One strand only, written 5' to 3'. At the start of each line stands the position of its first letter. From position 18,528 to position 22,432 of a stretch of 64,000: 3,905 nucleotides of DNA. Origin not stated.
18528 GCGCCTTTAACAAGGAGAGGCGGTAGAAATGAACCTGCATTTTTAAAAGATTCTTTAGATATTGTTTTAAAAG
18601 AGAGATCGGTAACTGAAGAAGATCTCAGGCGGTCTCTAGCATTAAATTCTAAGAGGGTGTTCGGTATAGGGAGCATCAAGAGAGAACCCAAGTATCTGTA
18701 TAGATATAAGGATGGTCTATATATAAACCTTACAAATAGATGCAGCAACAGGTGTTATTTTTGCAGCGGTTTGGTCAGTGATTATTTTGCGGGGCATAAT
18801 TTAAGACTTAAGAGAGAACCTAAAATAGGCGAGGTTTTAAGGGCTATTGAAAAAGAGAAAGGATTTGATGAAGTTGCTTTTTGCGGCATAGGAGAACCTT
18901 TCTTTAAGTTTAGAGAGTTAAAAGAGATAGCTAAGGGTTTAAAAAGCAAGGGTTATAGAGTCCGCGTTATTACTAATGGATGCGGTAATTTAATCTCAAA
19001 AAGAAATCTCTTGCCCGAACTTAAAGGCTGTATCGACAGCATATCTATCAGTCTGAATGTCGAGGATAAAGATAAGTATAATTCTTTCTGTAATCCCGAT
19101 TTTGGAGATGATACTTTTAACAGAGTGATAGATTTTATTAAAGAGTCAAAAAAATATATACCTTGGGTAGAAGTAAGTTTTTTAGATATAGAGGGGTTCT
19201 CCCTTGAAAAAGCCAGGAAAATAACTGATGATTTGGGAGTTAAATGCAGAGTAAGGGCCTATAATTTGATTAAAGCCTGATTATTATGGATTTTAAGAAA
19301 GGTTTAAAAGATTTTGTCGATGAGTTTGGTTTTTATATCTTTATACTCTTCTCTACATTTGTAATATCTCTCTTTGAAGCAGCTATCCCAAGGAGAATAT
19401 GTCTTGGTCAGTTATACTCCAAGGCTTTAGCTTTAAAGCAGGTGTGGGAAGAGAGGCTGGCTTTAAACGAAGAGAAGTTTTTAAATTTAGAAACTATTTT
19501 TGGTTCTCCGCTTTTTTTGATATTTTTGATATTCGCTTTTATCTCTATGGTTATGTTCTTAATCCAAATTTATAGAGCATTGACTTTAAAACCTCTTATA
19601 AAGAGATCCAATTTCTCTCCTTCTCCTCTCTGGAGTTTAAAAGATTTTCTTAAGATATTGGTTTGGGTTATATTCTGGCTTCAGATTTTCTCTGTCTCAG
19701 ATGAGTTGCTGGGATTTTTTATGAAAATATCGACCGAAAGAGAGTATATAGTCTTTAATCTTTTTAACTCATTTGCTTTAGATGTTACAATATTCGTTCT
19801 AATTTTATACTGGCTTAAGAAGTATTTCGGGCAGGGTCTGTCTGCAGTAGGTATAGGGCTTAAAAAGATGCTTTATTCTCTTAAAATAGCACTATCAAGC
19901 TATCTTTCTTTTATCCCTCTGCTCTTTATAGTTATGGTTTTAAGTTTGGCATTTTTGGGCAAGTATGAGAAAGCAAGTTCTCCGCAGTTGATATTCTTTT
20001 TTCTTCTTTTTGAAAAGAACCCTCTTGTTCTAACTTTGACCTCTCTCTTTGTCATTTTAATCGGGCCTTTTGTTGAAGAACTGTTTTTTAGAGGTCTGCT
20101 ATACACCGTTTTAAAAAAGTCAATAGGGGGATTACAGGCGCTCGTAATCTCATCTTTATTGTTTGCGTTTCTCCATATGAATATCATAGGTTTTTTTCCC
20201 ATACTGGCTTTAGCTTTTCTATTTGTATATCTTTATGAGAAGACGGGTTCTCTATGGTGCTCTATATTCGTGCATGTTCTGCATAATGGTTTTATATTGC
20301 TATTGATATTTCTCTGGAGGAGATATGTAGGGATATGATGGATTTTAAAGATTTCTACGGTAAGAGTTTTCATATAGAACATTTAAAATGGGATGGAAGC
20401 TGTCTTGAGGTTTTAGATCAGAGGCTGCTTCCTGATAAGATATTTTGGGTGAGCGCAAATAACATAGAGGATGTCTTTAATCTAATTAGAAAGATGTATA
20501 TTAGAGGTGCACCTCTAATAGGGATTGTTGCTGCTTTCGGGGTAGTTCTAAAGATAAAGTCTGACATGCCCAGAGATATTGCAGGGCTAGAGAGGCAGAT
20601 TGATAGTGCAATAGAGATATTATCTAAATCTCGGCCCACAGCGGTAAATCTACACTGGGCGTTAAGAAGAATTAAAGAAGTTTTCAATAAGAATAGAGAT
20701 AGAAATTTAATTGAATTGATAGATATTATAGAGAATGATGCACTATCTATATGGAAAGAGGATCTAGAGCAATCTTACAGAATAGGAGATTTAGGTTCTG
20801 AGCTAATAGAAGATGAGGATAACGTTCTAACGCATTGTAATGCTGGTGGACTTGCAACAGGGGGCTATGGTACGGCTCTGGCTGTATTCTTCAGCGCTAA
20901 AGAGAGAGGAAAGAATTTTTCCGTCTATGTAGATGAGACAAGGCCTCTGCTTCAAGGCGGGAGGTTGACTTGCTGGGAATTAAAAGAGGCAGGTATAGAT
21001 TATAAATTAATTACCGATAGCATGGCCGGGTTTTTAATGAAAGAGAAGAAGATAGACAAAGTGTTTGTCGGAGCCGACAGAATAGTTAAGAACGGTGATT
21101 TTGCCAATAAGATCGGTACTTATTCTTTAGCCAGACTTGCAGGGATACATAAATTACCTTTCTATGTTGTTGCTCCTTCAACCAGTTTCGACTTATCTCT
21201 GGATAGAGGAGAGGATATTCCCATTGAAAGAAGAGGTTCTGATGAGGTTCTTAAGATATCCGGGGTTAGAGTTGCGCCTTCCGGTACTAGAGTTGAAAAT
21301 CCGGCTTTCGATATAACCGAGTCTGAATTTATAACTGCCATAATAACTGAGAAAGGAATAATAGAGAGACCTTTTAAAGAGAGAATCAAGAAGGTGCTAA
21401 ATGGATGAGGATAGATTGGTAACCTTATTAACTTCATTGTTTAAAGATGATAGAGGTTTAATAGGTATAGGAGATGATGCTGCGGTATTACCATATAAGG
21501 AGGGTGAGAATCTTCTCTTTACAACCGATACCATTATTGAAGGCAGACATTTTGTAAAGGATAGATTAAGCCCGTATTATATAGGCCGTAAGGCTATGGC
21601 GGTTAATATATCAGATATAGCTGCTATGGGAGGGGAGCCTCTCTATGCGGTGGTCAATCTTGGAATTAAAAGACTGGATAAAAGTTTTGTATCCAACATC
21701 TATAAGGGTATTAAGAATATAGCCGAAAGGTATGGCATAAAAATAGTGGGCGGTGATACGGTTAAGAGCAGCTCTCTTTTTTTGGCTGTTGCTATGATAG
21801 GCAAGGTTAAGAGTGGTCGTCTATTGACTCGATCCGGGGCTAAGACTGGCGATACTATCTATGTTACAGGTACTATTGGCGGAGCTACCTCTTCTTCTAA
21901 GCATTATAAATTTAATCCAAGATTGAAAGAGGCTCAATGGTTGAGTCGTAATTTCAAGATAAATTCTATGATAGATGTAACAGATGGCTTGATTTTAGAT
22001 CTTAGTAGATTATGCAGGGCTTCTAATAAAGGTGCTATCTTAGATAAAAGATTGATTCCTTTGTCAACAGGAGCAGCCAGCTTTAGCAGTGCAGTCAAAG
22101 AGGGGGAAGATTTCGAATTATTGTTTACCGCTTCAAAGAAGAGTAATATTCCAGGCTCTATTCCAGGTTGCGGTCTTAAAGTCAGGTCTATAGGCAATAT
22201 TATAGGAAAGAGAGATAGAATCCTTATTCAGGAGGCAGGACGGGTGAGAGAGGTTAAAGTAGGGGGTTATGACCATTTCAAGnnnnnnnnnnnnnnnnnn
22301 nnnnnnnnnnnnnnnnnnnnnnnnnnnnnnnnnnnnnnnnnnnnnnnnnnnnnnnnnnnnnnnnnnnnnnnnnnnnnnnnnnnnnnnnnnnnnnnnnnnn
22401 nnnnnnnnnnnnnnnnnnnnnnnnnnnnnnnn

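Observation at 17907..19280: TatD hydrolase fused in-frame to a compact radical SAM domain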

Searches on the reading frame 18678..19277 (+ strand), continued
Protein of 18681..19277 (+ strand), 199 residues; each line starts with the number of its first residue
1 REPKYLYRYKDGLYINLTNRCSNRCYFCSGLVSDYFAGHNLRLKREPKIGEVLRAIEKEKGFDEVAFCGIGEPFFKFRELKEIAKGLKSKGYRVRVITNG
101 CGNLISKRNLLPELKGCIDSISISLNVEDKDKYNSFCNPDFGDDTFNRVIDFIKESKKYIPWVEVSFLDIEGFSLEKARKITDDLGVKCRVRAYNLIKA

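Call 42: predict_structure(alignment_id=A3)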
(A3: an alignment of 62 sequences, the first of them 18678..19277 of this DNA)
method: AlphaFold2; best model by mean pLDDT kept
length: 200 residues; sequences in the alignment: 62
mean_pLDDT: 95.0   pTM: 0.91
mean pLDDT of the five models: 95.0, 94.9, 94.7, 94.5, 94.4
residues with pLDDT >= 90: 182; 70-90: 13; 50-70: 2; < 50: 3
segments of 3 or more residues with pLDDT < 50: 198-200
pLDDT, mean of each block of 10 residues (from residue 1): 91 97 93 89 97 97 96 97 98 98 98 98 97 97 98 99 97 94 98 73
secondary structure, 60 per line:
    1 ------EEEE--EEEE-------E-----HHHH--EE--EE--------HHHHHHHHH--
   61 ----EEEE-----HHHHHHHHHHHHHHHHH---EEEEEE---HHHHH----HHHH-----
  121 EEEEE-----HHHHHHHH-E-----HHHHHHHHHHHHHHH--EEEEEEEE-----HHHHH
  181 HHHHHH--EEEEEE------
elements in order: E7-10 E13-16 H30-33 H50-58 E65-68 H74-90 E94-99 H103-107 H112-115 E121-125 H131-138 H146-160 E163-170 H176-186 E189-194

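Call 47: fold_search(model_id=the predicted structure, library=pdb)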
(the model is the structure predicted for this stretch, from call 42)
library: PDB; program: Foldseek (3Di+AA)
matches with E <= 10: 1331; with E <= 0.001: 77
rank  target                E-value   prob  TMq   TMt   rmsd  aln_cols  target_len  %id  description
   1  7vob                  2.5e-08  1.00  0.67  0.43   4.6       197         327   19  The crystal structure of a Radical SAM Enzyme BlsE involved in the Biosynthesis of Blasticidin S (released 2022-05-04)
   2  6fz6_A                4.7e-08  1.00  0.64  0.40   4.4       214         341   18  Crystal Structure of a radical SAM methyltransferase from Sphaerobacter thermophilus (released 2019-04-10)
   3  3c8f                  5.0e-08  1.00  0.68  0.56   4.2       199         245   16  4Fe-4S-Pyruvate formate-lyase Activating Enzyme with partially disordered AdoMet (released 2008-10-28)
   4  6y1x_A                1.6e-07  1.00  0.64  0.52   5.3       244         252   17  X-ray structure of the radical SAM protein NifB, a key nitrogenase maturating enzyme (released 2020-06-17)
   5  8fo0                  4.5e-07  1.00  0.70  0.58   3.8       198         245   15  The structure of a crystallizable variant of E. coli pyruvate formate-lyase activating enzyme bound to a partially cleav (released 2023-05-24)
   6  7jmb_A                5.4e-07  1.00  0.71  0.55   3.5       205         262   14  Crystal structure of Nitrogenase iron-molybdenum cofactor biosynthesis enzyme NifB from Methanothermobacter thermautot (released 2020-10-28)
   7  9dfu                  6.5e-07  1.00  0.66  0.48   4.1       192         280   18  X-ray crystal structure of the second Viperin-like enzyme from T. virens variant F40H with bound CTP and SAM (released 2025-02-19)
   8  9dfn                  1.7e-06  1.00  0.72  0.52   2.8       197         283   18  X-ray crystal structure of the second viperin-like enzyme from Trichoderma virens with bound CTP and SAM (released 2025-02-19)
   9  3cb8_A                2.0e-06  1.00  0.70  0.58   3.9       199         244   16  4Fe-4S-Pyruvate formate-lyase activating enzyme in complex with AdoMet and a peptide substrate (released 2008-10-28)
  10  7bi7_B                2.1e-06  1.00  0.67  0.51   3.8       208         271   16  An Unexpected P-Cluster like Intermediate En Route to the Nitrogenase FeMo-co (released 2021-03-10)
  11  2yx0                  2.3e-06  1.00  0.63  0.41   6.1       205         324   17  Crystal structure of P. horikoshii TYW1 (released 2007-10-30)
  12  5vsl_A                3.1e-06  1.00  0.68  0.53   3.2       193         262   18  Crystal structure of viperin with bound [4Fe-4S] cluster and S-adenosylhomocysteine (SAH) (released 2017-06-14)
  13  9dfw_B                3.5e-06  1.00  0.66  0.47   3.8       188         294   18  X-ray crystal structure of an engineered Viperin-like enzyme from T. virens with bound CTP and SAM (released 2025-02-12)
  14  7bi7_A                4.2e-06  1.00  0.66  0.49   3.8       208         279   17  An Unexpected P-Cluster like Intermediate En Route to the Nitrogenase FeMo-co (released 2021-03-10)
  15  7n7h                  5.1e-06  1.00  0.63  0.45   4.2       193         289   19  X-ray crystal structure of Viperin-like enzyme from Nematostella vectensis (released 2021-07-07)
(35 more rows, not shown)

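Call 48: find_encoding_contigs(protein=P0012, flank=3000, max_places=1)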
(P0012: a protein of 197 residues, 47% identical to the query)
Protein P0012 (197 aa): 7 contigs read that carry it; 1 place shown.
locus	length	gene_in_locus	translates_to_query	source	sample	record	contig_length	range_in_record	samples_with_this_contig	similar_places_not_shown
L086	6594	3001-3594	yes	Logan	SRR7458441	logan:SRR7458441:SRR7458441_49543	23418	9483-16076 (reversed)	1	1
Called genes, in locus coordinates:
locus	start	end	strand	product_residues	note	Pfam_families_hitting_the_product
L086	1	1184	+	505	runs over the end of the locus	PF07556:DUF1538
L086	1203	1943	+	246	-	PF00543:P-II (weak)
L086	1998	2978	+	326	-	PF01068:DNA_ligase_A_M, PF04679:DNA_ligase_A_C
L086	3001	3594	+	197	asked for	PF04055:Radical_SAM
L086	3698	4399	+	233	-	-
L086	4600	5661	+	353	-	PF00364:Biotin_lipoyl (faint), PF25917:BSH_RND, PF25973:BSH_CzcB (weak), PF25984:BSH_YknX (weak), PF25990:Beta-barrel_YknX (weak)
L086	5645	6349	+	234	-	PF00005:ABC_tran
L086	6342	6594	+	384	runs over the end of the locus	PF12698:ABC2_membrane_3, PF01061:ABC2_membrane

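Call 49: find_encoding_contigs(protein=P0069, flank=3000, max_places=1)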
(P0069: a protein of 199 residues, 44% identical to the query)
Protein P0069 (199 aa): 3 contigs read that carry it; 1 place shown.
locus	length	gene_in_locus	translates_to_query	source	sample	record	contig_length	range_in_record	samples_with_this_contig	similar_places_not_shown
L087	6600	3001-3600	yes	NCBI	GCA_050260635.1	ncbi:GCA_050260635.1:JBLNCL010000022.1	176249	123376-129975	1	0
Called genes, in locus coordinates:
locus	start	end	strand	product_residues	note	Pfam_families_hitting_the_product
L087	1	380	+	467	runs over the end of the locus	PF01590:GAF, PF13185:GAF_2, PF13492:GAF_3, PF00990:GGDEF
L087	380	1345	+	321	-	-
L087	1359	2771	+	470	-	PF00772:DnaB, PF03796:DnaB_C, PF13481:AAA_25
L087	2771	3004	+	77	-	-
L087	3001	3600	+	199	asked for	PF04055:Radical_SAM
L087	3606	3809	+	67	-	-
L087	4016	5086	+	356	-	PF03990:DUF348, PF07501:G5, PF06725:3D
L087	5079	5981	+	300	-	PF00398:RrnaAD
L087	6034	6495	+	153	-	PF04308:RNaseH_like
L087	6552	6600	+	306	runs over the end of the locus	PF07833:Cu_amine_oxidN1, PF01520:Amidase_3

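Call 50: find_encoding_contigs(protein=P0091, flank=3000, max_places=1)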
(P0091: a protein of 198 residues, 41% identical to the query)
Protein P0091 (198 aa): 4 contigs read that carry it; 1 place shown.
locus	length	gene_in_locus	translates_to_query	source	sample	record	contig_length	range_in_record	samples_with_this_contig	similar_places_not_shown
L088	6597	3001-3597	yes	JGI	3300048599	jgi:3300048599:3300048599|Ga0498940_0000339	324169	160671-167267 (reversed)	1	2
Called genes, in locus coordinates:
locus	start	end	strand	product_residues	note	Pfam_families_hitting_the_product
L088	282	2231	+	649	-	PF00133:tRNA-synt_1, PF01406:tRNA-synt_1e (weak), PF09334:tRNA-synt_1g, PF00133:tRNA-synt_1, PF19303:Anticodon_3 (faint), PF08264:Anticodon_1 (weak), PF01588:tRNA_bind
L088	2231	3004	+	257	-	PF01026:TatD_DNase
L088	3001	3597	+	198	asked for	PF04055:Radical_SAM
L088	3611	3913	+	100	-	-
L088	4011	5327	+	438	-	-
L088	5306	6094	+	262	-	PF13566:DUF4130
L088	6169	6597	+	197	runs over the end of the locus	PF00440:TetR_N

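Call 51: find_encoding_contigs(protein=P0106, flank=3000, max_places=1)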
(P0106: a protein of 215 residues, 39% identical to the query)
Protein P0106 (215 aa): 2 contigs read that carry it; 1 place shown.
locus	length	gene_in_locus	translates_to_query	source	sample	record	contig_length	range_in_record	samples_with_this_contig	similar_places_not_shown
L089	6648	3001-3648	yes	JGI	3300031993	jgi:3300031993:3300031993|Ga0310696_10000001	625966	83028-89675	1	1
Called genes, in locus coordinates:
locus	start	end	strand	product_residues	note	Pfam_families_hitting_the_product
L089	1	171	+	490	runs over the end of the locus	PF07690:MFS_1 (weak)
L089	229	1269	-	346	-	-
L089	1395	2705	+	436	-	PF00082:Peptidase_S8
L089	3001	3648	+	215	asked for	PF04055:Radical_SAM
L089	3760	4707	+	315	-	PF00485:PRK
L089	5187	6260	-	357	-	PF01545:Cation_efflux, PF16916:ZT_dimer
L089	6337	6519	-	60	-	PF13459:Fer4_15, PF13370:Fer4_13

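Call 52: find_encoding_contigs(protein=P0002, flank=3000, max_places=1)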
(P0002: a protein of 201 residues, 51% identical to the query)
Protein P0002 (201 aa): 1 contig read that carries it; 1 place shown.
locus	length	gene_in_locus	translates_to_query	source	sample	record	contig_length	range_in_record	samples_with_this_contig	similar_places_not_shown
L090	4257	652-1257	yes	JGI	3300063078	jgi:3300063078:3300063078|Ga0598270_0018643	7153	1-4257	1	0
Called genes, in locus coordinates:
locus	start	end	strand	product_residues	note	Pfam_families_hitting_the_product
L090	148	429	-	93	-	PF00076:RRM_1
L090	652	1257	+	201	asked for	PF04055:Radical_SAM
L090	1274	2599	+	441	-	PF00890:FAD_binding_2 (weak), PF01134:GIDA (weak), PF01262:AlaDh_PNT_C (faint), PF07992:Pyr_redox_2, PF12831:FAD_oxidored, PF13738:Pyr_redox_3, PF00070:Pyr_redox, PF02852:Pyr_redox_dim, +4 more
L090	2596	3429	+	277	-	PF04055:Radical_SAM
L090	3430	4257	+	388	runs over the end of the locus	PF00155:Aminotran_1_2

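Call 62: search_protein_families(library=pfam, proteins=[P0009, P0010], max_evalue=0.00001)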
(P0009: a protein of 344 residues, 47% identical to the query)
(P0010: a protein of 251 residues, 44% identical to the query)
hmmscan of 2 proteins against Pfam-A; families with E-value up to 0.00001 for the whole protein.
P0009 (344 aa): 2 families
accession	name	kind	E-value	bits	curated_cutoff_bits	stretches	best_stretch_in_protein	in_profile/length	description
PF01252.23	Peptidase_A8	-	2.9e-22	79.9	25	1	7-103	2-97/142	Signal peptidase (SPase) II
PF04055.27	Radical_SAM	-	1.1e-19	71.7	29.5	1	161-327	2-163/166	Radical SAM superfamily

P0010 (251 aa): 2 families
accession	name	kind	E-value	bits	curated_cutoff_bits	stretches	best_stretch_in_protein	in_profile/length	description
PF04055.27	Radical_SAM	-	1.3e-17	64.9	29.5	1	68-232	2-161/166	Radical SAM superfamily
PF01026.27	TatD_DNase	-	1.2e-08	35.1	27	1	1-47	207-253/253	TatD related DNase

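Call 65: find_related_loci(query=A3, collection=viral_contigs, flank=4000)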
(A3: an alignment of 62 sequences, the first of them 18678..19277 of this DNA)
Query A3 (200 aa) in viral_contigs; peptide patterns used: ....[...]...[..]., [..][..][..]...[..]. (x = any residue, [..] = any of these).
421 stretches matched a pattern; 5 encode a relative of the query (tblastn E <= 1e-3); 5 distinct loci.
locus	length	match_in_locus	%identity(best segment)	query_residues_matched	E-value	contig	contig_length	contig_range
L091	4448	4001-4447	35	8-152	9e-26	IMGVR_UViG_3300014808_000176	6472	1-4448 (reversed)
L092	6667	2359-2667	33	14-127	1e-7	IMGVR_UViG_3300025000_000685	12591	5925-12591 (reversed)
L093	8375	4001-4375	29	16-155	1e-7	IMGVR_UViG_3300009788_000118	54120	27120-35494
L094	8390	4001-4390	26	16-168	3e-6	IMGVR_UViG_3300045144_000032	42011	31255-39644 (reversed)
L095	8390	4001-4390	26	16-168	3e-6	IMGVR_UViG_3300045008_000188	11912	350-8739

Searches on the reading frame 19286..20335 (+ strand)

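Call 8: search_protein_families(library=ncbifam, proteins=[window:19286-20335:+], max_evalue=0.00001)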
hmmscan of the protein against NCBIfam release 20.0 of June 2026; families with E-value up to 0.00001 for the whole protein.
window:19286-20335:+ (350 aa): 5 families
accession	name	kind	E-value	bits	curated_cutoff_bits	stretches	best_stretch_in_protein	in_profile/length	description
NF041647.1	ABC_perm_CPBP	equivalog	1.5e-18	67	435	1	147-341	445-634/636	ABC transporter permease subunit/CPBP intramembrane protease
NF046050.1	CPBP_fam_MroQ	equivalog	3e-09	36.7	270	1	124-341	8-224/243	intramembrane glutamic endopeptidase MroQ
NF033192.3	CPBP_JDVT_MrtJ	equivalog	3.1e-09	37.4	75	1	254-339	2-97/98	JDVT-CTERM system glutamic-type intramembrane protease MrtJ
NF040589.1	CPBP_Synerg_MrtS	equivalog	2.9e-08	34.1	130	1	256-334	79-160/170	Synerg-CTERM system glutamic-type intramembrane protease MrtS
NF040914.1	Mrt_core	domain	9.1e-07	28.9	100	1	261-340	12-104/108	myxosortase family intramembrane protease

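Call 64: search_protein_families(library=padloc, proteins=[window:19286-20335:+], max_evalue=0.001)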
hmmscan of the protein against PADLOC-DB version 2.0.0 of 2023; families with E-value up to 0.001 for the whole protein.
window:19286-20335:+ (350 aa): 0 families

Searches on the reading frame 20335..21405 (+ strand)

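Call 8: search_protein_families(library=ncbifam, proteins=[window:20335-21405:+], max_evalue=0.00001)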
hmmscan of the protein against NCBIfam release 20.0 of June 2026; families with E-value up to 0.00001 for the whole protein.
window:20335-21405:+ (357 aa): 8 families
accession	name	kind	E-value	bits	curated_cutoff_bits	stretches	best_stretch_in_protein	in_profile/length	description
NF004326.0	PRK05720.1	subfamily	3.3e-126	420.9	271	1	13-355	9-352/358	s-methyl-5-thioribose-1-phosphate isomerase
TIGR00512.1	salvage_mtnA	equivalog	4.9e-125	416.9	279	1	17-344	3-334/335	S-methyl-5-thioribose-1-phosphate isomerase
TIGR00524.1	eIF-2B_rel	subfamily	6.8e-110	366.9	185.85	1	42-344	2-302/303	S-methyl-5-thioribose-1-phosphate isomerase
NF004700.0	PRK06036.1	equivalog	1.3e-100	336.7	528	1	17-350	4-335/339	S-methyl-5-thioribose-1-phosphate isomerase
NF004436.0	PRK05772.1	equivalog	1.6e-98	330.3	521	1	14-356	16-362/363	S-methyl-5-thioribose-1-phosphate isomerase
TIGR00511.1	ribulose_e2b2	equivalog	3.8e-55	187.3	314.1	1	44-343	2-286/301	ribose 1,5-bisphosphate isomerase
NF006210.0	PRK08335.1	equivalog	6.5e-28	97.8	339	1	117-346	66-272/275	translation initiation factor IF-2B subunit alpha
NF004994.0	PRK06372.1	equivalog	2.5e-14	53.3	249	1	166-344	83-247/253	translation initiation factor IF-2B subunit delta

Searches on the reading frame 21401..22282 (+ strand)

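Call 8: search_protein_families(library=ncbifam, proteins=[window:21401-22282:+], max_evalue=0.00001)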
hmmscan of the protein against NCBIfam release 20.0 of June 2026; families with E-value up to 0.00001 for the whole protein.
window:21401-22282:+ (294 aa): 13 families
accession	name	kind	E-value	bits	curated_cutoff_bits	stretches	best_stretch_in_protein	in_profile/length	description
TIGR01379.1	thiL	equivalog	2.2e-75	253.6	184.15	1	5-293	4-320/320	thiamine-phosphate kinase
NF004350.0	PRK05731.1-1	equivalog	4.4e-51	173.7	441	2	21-163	25-165/325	thiamine-phosphate kinase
NF004353.0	PRK05731.2-2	equivalog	2.8e-47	161.3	301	1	4-294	3-303/311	thiamine-phosphate kinase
NF004351.0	PRK05731.1-4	equivalog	2.2e-45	155.1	324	1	11-293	24-319/321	thiamine-phosphate kinase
NF004354.0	PRK05731.2-3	equivalog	6.6e-42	143.8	204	1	22-265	15-257/273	thiamine-phosphate kinase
TIGR00476.1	selD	equivalog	5.8e-28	98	125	1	21-229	42-261/311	selenide, water dikinase SelD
TIGR04049.1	AIR_rel_sll0787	hypoth_equivalog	5.5e-24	84.8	321.3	1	19-169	38-180/318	sll0787 family AIR synthase-like protein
TIGR03267.1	methan_mark_2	hypoth_equivalog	1.5e-21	76.8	365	1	19-269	39-297/323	methanogenesis marker 2 protein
NF002098.0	PRK00943.1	equivalog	2.1e-19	69.6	299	1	24-174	49-197/347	selenide, water dikinase SelD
TIGR02124.1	hypE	equivalog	3.4e-14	52.6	251.6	1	9-161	16-171/332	hydrogenase expression/formation protein HypE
NF010705.0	PRK14105.1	equivalog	4.2e-14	52.2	291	1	18-163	41-181/345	selenide, water dikinase SelD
TIGR04050.1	MSMEG_0567_Cter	hypoth_equivalog_domain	7.9e-12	45.2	312.2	1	21-163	29-161/296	MSMEG_0567/sll0787 family protein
TIGR00878.1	purM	equivalog_domain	5.3e-11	42.3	236.35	1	60-154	76-176/332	phosphoribosylformylglycinamidine cyclo-ligase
